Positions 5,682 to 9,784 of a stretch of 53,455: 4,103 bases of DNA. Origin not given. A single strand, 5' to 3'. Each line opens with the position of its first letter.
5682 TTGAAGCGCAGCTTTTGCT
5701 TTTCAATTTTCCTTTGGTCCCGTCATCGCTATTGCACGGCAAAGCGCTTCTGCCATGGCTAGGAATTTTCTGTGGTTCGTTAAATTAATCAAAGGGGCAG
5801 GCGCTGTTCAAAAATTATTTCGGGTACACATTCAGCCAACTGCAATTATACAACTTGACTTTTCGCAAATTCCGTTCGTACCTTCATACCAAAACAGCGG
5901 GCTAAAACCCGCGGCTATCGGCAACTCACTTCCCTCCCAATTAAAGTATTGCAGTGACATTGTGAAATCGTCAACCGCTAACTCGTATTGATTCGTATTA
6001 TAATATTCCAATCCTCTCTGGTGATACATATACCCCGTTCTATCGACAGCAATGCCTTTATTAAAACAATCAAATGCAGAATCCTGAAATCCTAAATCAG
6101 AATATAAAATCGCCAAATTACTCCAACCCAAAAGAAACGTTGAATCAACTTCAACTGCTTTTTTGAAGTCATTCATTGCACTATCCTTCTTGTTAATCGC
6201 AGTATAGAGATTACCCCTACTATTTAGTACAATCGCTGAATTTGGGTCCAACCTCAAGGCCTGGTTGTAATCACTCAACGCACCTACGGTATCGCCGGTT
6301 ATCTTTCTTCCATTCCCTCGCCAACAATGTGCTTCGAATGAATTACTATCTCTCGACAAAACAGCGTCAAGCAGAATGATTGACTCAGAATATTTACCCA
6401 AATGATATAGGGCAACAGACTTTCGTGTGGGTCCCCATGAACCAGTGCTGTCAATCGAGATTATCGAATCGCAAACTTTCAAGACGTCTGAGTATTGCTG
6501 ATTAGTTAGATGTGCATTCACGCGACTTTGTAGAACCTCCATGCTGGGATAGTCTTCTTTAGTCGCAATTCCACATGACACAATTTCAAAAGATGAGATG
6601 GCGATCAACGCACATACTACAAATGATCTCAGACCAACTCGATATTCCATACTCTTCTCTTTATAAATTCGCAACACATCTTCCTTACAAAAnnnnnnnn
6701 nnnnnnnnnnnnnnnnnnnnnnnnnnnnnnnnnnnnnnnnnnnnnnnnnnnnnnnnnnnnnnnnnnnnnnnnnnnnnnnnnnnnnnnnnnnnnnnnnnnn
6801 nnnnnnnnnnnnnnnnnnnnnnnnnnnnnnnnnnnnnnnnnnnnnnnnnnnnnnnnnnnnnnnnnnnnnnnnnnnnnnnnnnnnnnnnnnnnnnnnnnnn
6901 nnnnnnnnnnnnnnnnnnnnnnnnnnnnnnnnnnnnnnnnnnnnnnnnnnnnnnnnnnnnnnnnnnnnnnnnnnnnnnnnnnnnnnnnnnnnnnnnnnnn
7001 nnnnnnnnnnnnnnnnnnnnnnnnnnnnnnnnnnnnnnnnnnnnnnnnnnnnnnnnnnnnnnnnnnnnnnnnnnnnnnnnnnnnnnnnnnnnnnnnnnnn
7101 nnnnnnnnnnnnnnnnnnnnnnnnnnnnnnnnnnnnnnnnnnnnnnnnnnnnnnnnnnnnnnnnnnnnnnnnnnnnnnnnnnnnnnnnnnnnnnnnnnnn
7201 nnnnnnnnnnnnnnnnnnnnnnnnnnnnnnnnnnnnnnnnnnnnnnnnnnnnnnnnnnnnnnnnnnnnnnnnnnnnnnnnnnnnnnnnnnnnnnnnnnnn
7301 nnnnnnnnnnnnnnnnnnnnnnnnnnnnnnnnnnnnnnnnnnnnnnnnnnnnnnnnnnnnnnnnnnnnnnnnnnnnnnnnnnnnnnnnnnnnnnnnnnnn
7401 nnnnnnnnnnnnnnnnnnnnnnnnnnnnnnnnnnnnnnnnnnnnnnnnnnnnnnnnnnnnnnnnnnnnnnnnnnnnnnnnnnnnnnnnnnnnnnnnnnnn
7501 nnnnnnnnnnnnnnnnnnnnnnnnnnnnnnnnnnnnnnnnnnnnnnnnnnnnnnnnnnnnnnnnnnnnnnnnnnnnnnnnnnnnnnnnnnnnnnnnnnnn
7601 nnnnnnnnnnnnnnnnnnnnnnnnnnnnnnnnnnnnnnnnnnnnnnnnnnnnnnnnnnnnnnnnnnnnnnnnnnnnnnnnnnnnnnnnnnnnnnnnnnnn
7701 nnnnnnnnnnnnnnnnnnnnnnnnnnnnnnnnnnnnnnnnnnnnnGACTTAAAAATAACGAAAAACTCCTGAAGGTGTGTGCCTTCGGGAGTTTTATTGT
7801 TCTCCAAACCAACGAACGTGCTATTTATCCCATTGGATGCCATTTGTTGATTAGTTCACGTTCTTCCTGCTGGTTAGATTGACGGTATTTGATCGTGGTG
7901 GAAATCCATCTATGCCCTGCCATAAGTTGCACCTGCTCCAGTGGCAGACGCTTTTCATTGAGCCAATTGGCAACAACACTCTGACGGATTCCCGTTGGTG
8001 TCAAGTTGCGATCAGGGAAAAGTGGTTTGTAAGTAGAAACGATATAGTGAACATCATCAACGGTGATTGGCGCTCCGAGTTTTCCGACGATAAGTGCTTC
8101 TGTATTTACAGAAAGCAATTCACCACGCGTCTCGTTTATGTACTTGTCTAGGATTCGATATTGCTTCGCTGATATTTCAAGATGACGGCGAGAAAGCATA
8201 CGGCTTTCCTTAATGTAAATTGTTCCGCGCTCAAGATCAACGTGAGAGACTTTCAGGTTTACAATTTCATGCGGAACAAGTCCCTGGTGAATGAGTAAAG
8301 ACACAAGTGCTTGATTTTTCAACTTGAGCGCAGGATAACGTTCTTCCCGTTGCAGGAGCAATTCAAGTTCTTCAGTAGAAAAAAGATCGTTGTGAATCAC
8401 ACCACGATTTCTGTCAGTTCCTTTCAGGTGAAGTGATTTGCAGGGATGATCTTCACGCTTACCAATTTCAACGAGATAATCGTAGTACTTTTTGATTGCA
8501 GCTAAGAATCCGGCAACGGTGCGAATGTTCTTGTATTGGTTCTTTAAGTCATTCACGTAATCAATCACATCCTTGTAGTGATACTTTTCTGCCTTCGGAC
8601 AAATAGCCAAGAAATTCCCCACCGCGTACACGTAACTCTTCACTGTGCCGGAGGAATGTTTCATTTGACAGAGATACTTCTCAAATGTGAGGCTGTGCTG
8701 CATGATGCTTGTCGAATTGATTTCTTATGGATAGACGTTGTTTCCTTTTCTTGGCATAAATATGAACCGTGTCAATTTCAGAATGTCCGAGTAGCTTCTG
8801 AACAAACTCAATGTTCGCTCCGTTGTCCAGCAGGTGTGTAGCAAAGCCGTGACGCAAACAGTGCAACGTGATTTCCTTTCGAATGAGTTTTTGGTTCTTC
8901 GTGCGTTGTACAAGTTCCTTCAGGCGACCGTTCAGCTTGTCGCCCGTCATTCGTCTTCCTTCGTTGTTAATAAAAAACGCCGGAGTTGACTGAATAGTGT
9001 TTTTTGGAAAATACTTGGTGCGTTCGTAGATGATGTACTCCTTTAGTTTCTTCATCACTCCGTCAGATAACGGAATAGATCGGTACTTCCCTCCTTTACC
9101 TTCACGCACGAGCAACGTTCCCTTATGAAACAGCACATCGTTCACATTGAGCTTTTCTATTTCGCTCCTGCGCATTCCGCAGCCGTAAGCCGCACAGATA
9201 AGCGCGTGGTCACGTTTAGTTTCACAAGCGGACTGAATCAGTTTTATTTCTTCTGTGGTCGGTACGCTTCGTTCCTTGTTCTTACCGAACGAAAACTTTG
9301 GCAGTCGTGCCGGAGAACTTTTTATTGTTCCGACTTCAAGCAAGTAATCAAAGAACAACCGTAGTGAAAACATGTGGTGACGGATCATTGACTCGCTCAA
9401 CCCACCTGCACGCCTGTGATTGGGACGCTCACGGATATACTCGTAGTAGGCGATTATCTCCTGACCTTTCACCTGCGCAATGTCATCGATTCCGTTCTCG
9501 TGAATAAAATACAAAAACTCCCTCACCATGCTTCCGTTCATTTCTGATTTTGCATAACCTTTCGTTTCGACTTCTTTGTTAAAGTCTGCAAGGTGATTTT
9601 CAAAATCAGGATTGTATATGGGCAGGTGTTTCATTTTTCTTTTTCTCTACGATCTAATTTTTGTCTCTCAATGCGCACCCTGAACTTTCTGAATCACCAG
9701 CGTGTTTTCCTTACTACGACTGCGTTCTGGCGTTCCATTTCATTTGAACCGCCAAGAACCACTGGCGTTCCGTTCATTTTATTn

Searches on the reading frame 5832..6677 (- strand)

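Call 8: search_protein_families(library=pfam, proteins=[window:5832-6677:-], max_evalue=0.001)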
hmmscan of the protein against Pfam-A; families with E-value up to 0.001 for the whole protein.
window:5832-6677:- (281 aa): 11 families
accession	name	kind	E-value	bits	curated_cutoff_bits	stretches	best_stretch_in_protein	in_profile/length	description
PF00515.34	TPR_1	-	2.6e-23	81.2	27.8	1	148-181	1-34/34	Tetratricopeptide repeat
PF07719.23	TPR_2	-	5.2e-21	73.4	27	1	115-146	2-33/34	Tetratricopeptide repeat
PF13414.12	TPR_11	-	1e-16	60.7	26.8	1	128-158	8-38/42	TPR repeat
PF13181.12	TPR_8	-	9.6e-15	53.9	25.7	0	151-179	4-32/34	Tetratricopeptide repeat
PF13431.12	TPR_17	-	7.3e-11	41.9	24.4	0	137-166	2-31/34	Tetratricopeptide repeat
PF13424.12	TPR_12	-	4.5e-08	33.6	30.1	0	136-177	25-74/77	Tetratricopeptide repeat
PF13374.12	TPR_10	-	2.9e-07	30.7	27.5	0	150-177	4-31/42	Tetratricopeptide repeat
PF13371.12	TPR_9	-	6.9e-07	29.6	35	0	130-178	11-59/73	Tetratricopeptide repeat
PF13428.12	TPR_14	-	1.2e-06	29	23.5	0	127-151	14-38/44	Tetratricopeptide repeat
PF14559.12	TPR_19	-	0.00018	22.2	25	0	128-169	5-46/68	Tetratricopeptide repeat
PF13432.12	TPR_16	-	0.00022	22.1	32.7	0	132-175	15-58/65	Tetratricopeptide repeat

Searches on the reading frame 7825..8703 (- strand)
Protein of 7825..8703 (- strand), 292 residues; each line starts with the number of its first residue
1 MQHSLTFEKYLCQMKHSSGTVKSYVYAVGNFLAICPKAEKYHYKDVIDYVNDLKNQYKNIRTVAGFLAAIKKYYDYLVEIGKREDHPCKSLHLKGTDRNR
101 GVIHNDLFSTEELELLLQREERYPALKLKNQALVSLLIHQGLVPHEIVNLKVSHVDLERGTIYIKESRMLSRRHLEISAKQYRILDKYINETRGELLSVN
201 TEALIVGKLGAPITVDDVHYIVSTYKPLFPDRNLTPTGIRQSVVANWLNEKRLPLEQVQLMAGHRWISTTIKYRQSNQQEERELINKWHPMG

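Call 8: search_protein_families(library=pfam, proteins=[window:7825-8703:-], max_evalue=0.001)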
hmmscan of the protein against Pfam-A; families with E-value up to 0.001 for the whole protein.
window:7825-8703:- (292 aa): 3 families
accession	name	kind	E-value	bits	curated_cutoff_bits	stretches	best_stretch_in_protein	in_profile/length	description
PF00589.27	Phage_integrase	-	2e-18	67.2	27.1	1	110-279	5-171/172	Phage integrase family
PF02899.23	Phage_int_SAM_1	-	7.6e-07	29.8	22.3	1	7-78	4-80/83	Phage integrase, N-terminal SAM-like domain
PF13495.12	Phage_int_SAM_4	-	1.2e-05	26.1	27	1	9-79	7-80/85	Phage integrase, N-terminal SAM-like domain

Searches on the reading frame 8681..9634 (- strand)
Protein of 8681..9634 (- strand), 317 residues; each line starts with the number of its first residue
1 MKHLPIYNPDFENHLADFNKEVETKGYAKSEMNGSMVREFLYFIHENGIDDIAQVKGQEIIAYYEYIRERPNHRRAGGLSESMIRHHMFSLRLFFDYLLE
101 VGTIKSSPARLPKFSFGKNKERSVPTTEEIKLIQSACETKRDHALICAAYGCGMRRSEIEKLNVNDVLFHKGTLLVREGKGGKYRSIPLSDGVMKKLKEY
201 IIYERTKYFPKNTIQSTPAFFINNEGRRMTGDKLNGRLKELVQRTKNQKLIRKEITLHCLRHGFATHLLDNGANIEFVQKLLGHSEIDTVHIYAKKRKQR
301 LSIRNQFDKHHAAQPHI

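Call 8: search_protein_families(library=pfam, proteins=[window:8681-9634:-], max_evalue=0.001)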
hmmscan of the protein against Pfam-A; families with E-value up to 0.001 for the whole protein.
window:8681-9634:- (317 aa): 1 family
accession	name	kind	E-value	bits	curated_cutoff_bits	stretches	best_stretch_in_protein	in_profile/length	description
PF00589.27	Phage_integrase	-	1.8e-37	129.2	27.1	1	127-299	5-171/172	Phage integrase family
